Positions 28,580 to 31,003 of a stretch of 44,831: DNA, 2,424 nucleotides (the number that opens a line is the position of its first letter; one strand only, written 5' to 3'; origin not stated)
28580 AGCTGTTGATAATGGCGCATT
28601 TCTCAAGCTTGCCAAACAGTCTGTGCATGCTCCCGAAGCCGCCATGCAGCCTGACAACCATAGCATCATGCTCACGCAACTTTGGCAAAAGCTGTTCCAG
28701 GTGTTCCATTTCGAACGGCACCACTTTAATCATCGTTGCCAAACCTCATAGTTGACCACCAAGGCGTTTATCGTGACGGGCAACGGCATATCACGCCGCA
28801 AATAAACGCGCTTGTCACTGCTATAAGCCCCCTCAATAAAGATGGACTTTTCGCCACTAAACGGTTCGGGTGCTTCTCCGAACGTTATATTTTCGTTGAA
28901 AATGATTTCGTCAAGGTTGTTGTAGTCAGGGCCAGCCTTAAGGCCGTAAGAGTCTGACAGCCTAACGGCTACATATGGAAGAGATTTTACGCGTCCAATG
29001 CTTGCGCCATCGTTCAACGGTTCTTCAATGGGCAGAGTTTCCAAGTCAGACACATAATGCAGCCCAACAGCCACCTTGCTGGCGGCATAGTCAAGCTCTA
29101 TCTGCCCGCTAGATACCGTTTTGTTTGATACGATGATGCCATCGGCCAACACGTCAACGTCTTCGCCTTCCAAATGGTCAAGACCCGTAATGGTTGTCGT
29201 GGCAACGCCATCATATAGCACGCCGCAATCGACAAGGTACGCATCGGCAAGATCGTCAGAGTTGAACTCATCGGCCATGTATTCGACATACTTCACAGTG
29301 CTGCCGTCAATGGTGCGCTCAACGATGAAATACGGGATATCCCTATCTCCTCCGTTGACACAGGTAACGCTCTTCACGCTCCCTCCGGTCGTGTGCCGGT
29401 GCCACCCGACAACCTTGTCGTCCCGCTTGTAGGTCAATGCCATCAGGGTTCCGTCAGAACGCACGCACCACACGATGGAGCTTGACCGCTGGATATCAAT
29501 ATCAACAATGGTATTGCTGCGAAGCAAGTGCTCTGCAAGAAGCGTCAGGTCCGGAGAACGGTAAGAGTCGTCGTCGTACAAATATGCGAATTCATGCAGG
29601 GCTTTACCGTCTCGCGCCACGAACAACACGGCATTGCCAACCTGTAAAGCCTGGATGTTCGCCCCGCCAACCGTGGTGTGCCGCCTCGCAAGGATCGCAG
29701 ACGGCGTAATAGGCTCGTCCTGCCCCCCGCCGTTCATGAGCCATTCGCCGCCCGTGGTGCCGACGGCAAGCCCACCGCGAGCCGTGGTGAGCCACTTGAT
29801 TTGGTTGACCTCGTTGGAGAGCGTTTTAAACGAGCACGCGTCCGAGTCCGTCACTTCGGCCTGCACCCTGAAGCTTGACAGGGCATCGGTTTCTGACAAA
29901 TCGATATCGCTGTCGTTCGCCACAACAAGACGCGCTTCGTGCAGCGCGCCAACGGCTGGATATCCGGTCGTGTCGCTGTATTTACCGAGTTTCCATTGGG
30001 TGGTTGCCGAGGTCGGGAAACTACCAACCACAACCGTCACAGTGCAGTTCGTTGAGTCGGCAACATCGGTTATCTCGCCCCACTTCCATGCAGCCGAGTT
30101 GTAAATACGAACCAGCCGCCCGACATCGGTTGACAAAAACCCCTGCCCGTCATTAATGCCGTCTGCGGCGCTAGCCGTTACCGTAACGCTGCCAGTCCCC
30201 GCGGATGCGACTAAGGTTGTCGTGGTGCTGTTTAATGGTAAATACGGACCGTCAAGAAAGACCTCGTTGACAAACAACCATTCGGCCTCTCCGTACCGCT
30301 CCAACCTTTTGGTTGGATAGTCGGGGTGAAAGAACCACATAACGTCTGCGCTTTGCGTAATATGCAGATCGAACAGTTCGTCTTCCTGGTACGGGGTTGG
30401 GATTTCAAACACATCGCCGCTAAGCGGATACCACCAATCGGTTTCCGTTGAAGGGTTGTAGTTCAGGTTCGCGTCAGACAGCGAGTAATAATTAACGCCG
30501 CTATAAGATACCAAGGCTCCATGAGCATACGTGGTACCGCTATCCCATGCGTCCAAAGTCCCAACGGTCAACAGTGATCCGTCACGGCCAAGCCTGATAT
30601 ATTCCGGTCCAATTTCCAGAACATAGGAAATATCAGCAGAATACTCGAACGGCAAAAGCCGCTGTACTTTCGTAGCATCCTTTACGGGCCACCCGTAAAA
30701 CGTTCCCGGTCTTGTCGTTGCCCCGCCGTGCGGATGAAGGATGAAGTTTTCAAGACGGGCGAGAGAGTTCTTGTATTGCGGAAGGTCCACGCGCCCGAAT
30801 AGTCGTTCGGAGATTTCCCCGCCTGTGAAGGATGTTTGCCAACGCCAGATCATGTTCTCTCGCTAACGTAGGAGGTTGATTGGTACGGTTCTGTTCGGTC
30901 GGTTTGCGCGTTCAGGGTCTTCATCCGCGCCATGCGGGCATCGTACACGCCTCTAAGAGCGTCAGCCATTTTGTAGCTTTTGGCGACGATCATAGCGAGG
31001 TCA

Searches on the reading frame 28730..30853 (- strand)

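Call 31: search_protein_families(library=pfam, proteins=[window:28730-30853:-], max_evalue=0.001)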
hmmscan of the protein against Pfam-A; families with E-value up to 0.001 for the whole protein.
window:28730-30853:- (707 aa): 1 family
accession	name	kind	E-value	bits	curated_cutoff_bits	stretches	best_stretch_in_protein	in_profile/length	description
PF02839.19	CBM_5_12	-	0.00022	21.6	26.2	1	102-141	1-43/44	Carbohydrate-binding module family 5/12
